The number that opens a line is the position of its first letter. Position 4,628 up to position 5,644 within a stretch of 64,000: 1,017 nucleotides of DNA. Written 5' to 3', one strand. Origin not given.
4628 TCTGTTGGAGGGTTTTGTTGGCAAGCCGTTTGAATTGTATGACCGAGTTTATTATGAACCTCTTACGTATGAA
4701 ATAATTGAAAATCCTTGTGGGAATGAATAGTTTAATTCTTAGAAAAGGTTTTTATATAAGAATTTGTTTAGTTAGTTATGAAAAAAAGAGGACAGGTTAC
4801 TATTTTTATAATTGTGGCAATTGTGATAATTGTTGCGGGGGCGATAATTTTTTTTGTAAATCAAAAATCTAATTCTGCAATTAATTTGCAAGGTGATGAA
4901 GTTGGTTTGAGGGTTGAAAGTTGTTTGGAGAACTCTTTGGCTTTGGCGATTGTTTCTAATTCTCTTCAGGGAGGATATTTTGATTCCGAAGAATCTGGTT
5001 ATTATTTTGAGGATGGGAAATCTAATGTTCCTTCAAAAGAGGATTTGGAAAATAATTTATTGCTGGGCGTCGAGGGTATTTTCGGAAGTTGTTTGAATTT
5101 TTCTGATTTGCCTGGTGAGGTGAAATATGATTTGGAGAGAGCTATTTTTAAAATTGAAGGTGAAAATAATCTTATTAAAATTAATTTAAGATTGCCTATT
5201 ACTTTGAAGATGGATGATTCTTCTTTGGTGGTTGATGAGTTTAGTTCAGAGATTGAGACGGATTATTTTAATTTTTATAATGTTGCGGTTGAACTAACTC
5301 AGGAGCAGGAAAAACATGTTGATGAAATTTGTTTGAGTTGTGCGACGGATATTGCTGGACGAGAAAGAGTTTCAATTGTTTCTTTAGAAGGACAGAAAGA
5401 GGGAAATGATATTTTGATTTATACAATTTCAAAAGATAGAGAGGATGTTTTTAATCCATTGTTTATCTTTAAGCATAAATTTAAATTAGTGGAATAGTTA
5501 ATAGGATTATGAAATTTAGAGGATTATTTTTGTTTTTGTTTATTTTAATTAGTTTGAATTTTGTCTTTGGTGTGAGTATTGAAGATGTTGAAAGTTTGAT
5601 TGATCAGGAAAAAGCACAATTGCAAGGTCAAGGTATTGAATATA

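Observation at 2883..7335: Pilin-like gene sandwiched between two large paralogous secreted proteins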

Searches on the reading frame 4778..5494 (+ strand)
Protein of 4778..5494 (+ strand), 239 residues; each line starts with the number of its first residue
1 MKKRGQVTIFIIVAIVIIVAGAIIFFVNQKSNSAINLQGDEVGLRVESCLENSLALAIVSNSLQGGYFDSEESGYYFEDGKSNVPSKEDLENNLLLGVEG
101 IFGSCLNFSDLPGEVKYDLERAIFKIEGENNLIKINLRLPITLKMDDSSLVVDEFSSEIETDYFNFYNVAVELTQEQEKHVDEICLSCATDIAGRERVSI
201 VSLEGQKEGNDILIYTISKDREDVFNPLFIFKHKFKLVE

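Call 4: search_protein_families(library=pfam, proteins=[window:4778-5494:+], max_evalue=1)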
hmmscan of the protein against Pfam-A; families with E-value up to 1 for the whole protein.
window:4778-5494:+ (239 aa): 2 families
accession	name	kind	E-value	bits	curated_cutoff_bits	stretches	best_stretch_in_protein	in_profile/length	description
PF20462.4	DUF6715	-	0.0034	17.4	27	1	1-37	1-36/192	Domain of unknown function (DUF6715)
PF10003.15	DUF2244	-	0.25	11.5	27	0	143-189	66-112/138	Integral membrane protein (DUF2244)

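Call 5: search_protein_families(library=ncbifam, proteins=[window:4778-5494:+], max_evalue=1)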
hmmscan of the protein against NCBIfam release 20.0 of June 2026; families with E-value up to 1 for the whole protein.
window:4778-5494:+ (239 aa): 3 families
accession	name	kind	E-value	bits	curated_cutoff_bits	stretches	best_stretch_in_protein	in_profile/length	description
NF047566.1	SE1626_fam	equivalog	0.064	13.1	70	1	8-37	6-34/55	SE1626 family protein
TIGR04361.1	TrbK_Ti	equivalog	0.31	11.4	50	1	10-34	4-32/64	entry exclusion protein TrbK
NF005247.0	PRK06758.1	equivalog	0.37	11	233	0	10-110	7-80/128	hypothetical protein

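Call 11: find_homologous_proteins(query=window:4778-5494:+)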
Query window:4778-5494:+ (239 aa): 21 proteins with E <= 0.001 among 1570 candidates.
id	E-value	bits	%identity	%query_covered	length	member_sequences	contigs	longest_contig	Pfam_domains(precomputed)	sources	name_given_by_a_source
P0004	5.5e-133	460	100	91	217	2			-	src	-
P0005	7.2e-35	139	35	99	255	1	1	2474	-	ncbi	-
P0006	1.2e-23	102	35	98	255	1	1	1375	-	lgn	-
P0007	3.3e-20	91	33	85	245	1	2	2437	-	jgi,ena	jgi:hypothetical protein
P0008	3.9e-17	81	29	100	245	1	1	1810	-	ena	-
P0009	2.7e-15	75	29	80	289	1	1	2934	-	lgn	-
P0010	1.3e-14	73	29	97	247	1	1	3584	-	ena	-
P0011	6.4e-12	64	29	86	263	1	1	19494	-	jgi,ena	-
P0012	1.3e-11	63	31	81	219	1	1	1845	-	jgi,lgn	-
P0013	5.6e-11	61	30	98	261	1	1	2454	-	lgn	-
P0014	9.8e-11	60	29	98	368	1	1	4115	-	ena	-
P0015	5.2e-8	51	25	83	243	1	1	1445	-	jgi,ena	-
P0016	3.6e-6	45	27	80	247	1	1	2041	-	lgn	-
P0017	7.3e-5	41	46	29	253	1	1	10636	-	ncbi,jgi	-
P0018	7.9e-5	41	42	33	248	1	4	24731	-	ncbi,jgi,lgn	-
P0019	2.8e-4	39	42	28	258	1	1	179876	-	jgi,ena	-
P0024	7.5e-4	37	40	33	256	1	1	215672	-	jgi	jgi:hypothetical protein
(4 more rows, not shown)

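Call 17: find_encoding_contigs(protein=P0011, flank=8000, max_places=2)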
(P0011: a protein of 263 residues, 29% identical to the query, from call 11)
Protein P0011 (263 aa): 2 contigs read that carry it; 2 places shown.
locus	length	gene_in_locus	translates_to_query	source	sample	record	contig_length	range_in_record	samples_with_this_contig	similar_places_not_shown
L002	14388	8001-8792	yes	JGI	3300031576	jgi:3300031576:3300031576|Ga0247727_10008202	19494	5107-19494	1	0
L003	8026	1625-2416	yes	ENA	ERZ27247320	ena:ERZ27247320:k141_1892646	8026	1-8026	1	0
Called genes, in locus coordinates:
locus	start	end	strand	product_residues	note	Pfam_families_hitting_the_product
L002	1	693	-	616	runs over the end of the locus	PF00133:tRNA-synt_1, PF01406:tRNA-synt_1e, PF09334:tRNA-synt_1g, PF09334:tRNA-synt_1g, PF00133:tRNA-synt_1, PF01406:tRNA-synt_1e (weak), PF08264:Anticodon_1, PF01588:tRNA_bind, +2 more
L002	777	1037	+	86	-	-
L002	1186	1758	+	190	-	PF00827:Ribosomal_L15e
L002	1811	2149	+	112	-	-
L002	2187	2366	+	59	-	-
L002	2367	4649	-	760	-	PF01751:Toprim, PF01131:Topoisom_bac, PF01396:Zn_ribbon_Top1 (weak)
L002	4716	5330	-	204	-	PF00149:Metallophos, PF12850:Metallophos_2, PF14582:Metallophos_3 (faint)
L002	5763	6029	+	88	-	-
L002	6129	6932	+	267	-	-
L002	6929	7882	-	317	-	-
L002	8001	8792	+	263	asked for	-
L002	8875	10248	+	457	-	PF18765:Polbeta (weak), PF08335:GlnD_UR_UTase (weak)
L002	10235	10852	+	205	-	PF00300:His_Phos_1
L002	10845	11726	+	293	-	PF01636:APH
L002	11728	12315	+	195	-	PF00300:His_Phos_1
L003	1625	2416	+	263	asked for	-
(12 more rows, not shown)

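Call 18: find_encoding_contigs(protein=P0019, flank=8000, max_places=2)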
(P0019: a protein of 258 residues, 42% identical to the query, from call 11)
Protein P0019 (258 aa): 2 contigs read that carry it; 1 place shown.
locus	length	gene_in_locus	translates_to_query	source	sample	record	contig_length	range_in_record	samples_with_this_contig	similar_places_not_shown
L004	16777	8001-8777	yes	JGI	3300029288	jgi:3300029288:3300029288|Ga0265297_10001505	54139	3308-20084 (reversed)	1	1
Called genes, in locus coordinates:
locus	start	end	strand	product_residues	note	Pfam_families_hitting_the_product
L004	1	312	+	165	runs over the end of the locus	-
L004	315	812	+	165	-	PF12836:HHH_3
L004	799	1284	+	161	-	PF27325:MJ0538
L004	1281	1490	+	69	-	-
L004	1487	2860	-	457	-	-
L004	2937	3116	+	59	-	-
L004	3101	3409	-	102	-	-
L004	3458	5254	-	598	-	-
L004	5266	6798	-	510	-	PF01896:DNA_primase_S (weak)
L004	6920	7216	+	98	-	-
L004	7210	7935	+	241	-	PF00705:PCNA_N, PF02747:PCNA_C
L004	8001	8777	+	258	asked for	-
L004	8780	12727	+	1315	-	-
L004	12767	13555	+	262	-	-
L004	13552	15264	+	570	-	-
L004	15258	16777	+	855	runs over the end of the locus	-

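Call 19: find_encoding_contigs(protein=P0024, flank=8000, max_places=2)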
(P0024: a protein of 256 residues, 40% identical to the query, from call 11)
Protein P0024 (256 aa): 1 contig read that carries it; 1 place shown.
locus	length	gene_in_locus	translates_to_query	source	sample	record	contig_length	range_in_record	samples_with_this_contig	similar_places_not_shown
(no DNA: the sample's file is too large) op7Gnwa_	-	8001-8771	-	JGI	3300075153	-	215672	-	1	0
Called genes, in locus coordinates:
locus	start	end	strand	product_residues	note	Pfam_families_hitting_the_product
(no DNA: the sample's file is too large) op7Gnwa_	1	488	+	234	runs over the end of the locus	-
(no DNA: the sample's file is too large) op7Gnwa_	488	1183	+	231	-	PF13489:Methyltransf_23 (weak), PF13847:Methyltransf_31, PF08241:Methyltransf_11, PF08242:Methyltransf_12, PF13649:Methyltransf_25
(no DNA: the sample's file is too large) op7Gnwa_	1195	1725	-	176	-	PF02572:CobA_CobO_BtuR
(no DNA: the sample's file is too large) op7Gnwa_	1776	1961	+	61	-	PF13412:HTH_24 (weak), PF04703:FaeA (weak)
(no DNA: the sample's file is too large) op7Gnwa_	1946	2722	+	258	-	-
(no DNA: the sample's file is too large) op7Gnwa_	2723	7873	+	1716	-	-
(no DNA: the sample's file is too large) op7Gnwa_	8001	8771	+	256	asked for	-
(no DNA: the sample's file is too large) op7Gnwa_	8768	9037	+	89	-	-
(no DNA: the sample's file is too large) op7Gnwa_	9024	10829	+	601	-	-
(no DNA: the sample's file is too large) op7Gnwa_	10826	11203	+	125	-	PF05168:HEPN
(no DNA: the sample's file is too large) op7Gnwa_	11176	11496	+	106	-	PF01909:NTP_transf_2 (weak), PF18765:Polbeta (weak)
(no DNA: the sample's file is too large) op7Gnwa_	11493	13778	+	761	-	-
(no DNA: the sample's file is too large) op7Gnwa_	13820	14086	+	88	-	-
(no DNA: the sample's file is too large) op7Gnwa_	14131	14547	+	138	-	PF01467:CTP_transf_like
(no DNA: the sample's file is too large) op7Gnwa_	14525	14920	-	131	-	PF01870:Hjc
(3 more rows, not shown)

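Call 29: search_protein_families(library=phrogs, proteins=[window:4778-5494:+], max_evalue=0.01)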
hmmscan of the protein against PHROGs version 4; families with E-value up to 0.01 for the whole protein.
window:4778-5494:+ (239 aa): 0 families

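Call 31: search_solved_structures(query=A4, max_evalue=1)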
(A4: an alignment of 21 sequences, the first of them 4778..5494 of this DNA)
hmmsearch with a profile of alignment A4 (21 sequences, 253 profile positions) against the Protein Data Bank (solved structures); distinct sequences matched with E-value up to 1: 12.
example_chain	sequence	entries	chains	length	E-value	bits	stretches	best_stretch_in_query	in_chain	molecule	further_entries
8tob_GA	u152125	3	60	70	0.077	15.8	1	11-57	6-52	Fimbrial protein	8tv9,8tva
1x4r_A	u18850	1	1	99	0.38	13.6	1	110-164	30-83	Parp14 protein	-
6k7g_C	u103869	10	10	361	0.45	13.3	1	10-57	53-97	Cell cycle control protein 50A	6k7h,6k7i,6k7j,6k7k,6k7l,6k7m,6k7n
7bsp_C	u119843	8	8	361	0.45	13.3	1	10-57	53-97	CDC50A | Cell cycle control protein 50A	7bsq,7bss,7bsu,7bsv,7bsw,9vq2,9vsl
6lkn_C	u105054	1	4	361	0.45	13.3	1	10-57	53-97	Cell cycle control protein 50A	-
8ox4_B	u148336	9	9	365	0.46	13.3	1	10-57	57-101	Cell cycle control protein 50A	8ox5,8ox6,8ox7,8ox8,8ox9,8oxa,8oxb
7vgi_A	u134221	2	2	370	0.46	13.3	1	10-57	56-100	Cell cycle control protein 50A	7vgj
9vkg_C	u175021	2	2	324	0.48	13.2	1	10-57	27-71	Cell cycle control protein 50A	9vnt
7py4_B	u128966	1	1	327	0.48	13.2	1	10-57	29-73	Cell cycle control protein 50A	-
3vgi_A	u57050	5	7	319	0.79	12.5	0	11-51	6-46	Endoglucanase A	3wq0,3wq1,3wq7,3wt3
3wxp_A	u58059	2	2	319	0.79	12.5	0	11-51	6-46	Endoglucanase A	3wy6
3wr0_A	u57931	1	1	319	0.8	12.5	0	11-51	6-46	Endoglucanase A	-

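Call 35: predict_structure(alignment_id=A4)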
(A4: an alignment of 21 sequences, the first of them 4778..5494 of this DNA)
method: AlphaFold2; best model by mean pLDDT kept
length: 239 residues; sequences in the alignment: 21
mean_pLDDT: 88.1   pTM: 0.78
mean pLDDT of the five models: 88.1, 87.9, 87.2, 87.1, 86.4
residues with pLDDT >= 90: 154; 70-90: 62; 50-70: 19; < 50: 4
segments of 3 or more residues with pLDDT < 50: 30-32
pLDDT, mean of each block of 10 residues (from residue 1): 66 88 70 63 95 96 90 84 95 96 93 91 94 96 88 94 95 94 87 95 91 92 73 86
secondary structure, 60 per line:
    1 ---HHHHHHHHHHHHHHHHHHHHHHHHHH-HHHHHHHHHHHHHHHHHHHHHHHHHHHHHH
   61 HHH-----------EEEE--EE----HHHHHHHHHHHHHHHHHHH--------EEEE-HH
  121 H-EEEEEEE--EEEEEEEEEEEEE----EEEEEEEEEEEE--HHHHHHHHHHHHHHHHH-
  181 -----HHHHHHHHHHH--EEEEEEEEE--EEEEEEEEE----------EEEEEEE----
elements in order: H4-29 H31-63 E75-78 H87-105 E114-117 E123-129 E132-144 E149-160 H163-179 H186-196 E199-207 E210-218 E229-235

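Call 54: list_cluster_members(proteins=[P0001, P0002, window:4778-5494:+, window:7784-9448:+])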
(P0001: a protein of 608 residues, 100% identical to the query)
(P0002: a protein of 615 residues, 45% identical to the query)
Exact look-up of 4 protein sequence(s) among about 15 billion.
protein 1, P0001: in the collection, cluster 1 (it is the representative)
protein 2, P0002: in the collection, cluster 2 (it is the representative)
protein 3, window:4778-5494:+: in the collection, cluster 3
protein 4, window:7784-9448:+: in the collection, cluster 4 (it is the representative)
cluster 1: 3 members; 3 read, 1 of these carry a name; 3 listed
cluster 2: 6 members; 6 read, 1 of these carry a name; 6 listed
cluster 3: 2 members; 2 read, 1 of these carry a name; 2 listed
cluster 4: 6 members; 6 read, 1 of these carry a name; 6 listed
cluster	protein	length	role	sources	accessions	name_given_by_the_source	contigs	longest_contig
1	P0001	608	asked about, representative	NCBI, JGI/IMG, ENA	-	-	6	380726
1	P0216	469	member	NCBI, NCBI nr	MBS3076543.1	hypothetical protein J4481_02260 [Candidatus Pacearchaeota archaeon] | hypothetical protein [Candidatus Pacearchaeota archaeon]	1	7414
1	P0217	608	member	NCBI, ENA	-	-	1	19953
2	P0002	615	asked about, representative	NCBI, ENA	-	-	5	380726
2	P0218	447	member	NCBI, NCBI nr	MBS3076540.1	hypothetical protein J4481_02245 [Candidatus Pacearchaeota archaeon] | hypothetical protein [Candidatus Pacearchaeota archaeon]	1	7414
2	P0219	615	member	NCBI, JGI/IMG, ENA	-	-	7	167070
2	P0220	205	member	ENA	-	-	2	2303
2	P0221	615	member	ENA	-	-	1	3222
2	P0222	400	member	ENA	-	-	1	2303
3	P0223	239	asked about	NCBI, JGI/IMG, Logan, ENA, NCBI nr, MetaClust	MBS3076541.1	hypothetical protein J4481_02250 [Candidatus Pacearchaeota archaeon] | hypothetical protein [Candidatus Pacearchaeota archaeon] | \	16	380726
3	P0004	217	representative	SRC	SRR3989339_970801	-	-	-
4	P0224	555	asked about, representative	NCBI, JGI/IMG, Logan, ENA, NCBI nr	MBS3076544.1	glycine--tRNA ligase [Candidatus Pacearchaeota archaeon]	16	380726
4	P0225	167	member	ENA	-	-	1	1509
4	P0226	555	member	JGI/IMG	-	-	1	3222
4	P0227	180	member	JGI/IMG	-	-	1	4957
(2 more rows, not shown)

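Call 72: search_protein_families(library=pfam, alignment_id=A4, max_evalue=10)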
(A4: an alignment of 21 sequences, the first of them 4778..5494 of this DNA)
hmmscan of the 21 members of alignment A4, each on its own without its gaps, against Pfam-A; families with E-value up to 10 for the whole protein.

A. member 1, window:4778-5494:+ (239 aa): 2 families
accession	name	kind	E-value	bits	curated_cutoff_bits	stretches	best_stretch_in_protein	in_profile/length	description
PF20462.4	DUF6715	-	0.0034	17.4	27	1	1-37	1-36/192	Domain of unknown function (DUF6715)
PF10003.15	DUF2244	-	0.25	11.5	27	1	143-189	66-112/138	Integral membrane protein (DUF2244)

B. families by the number of members that match (of 21 scanned): 26 families (the first 25 are shown)
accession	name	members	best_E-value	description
PF10661.14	EssA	3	0.0011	WXG100 protein secretion system (Wss), protein EssA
PF06480.20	FtsH_ext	2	0.16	FtsH Extracellular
PF13400.11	Tad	2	0.52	Putative Flp pilus-assembly TadE/G-like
PF08868.15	YugN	1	8.7e-05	YugN-like family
PF20462.4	DUF6715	1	0.0034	Domain of unknown function (DUF6715)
PF24008.1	DUF7322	1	0.0094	Domain of unknown function (DUF7322)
PF06916.18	FAM210A-B_dom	1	0.013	FAM210A/B-like domain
PF17280.7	DUF5345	1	0.019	Family of unknown function (DUF5345)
PF10737.14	GerPC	1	0.038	Spore germination protein GerPC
PF22356.1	MACPF_b-prism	1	0.073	MACPF/perforin-like, beta-prism domain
PF17209.9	Hfq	1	0.078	Hfq protein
PF06453.16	LT-IIB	1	0.089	Type II heat-labile enterotoxin , B subunit (LT-IIB)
PF13789.11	DUF4181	1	0.089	Domain of unknown function (DUF4181)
PF11901.14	DM9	1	0.094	DM9 repeat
PF25589.1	DUF7935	1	0.095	Family of unknown function (DUF7935)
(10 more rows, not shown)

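Call 83: search_protein_families(library=pfam, proteins=[L004:8780-12724:+], max_evalue=0.01)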
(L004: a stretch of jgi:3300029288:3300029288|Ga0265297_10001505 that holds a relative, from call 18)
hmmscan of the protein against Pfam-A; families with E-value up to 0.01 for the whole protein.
L004:8780-12724:+ (1315 aa): 1 family
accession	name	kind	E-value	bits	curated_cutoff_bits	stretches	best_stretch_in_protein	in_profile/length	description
PF19077.6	Big_13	-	7.8e-05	23.5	27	0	1074-1116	53-97/102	Bacterial Ig-like domain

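Call 91: find_related_loci(query=A4, collection=metagenome_contigs, flank=10000)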
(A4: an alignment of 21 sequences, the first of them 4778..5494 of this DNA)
Query A4 (239 aa) in metagenome_contigs; peptide patterns used: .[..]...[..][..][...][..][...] (x = any residue, [..] = any of these).
600 stretches matched a pattern (row limit reached: there are more); 198 encode a relative of the query (tblastn E <= 1e-3); the best 80 are kept; 80 distinct loci.
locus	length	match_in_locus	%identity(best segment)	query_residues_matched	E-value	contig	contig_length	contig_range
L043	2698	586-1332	32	3-237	7e-30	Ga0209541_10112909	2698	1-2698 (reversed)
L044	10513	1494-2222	32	2-239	7e-29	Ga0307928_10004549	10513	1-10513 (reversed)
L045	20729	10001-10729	32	2-239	8e-29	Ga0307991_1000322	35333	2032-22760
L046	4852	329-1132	26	3-236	2e-25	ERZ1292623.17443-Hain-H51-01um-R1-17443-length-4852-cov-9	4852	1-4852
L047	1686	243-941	31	1-226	6e-23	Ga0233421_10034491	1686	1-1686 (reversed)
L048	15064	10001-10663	29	3-218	1e-22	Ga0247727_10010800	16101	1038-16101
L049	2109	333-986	28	36-239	2e-22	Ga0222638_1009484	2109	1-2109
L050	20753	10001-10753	32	1-236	8e-20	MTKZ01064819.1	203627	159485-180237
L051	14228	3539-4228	28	1-218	1e-16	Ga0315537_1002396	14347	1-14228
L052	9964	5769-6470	29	1-230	1e-16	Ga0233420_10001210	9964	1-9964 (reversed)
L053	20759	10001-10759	25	1-239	2e-16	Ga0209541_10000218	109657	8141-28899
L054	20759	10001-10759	25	1-239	2e-16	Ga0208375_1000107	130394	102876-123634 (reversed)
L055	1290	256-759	29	1-158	7e-16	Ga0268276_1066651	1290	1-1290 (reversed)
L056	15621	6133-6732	31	1-192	1e-15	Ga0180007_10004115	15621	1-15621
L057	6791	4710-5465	24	1-236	2e-15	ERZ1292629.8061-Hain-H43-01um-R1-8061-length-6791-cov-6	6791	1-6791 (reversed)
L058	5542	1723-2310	28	1-193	2e-15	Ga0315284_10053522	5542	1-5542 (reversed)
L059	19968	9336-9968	29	1-200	2e-15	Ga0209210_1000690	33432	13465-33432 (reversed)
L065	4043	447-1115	31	1-234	2e-14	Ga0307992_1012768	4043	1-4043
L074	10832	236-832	33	1-188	7e-13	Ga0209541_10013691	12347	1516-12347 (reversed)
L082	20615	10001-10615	30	1-200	5e-12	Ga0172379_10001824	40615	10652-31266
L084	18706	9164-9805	27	1-202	1e-11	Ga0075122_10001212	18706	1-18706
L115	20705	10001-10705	27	3-224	1e-8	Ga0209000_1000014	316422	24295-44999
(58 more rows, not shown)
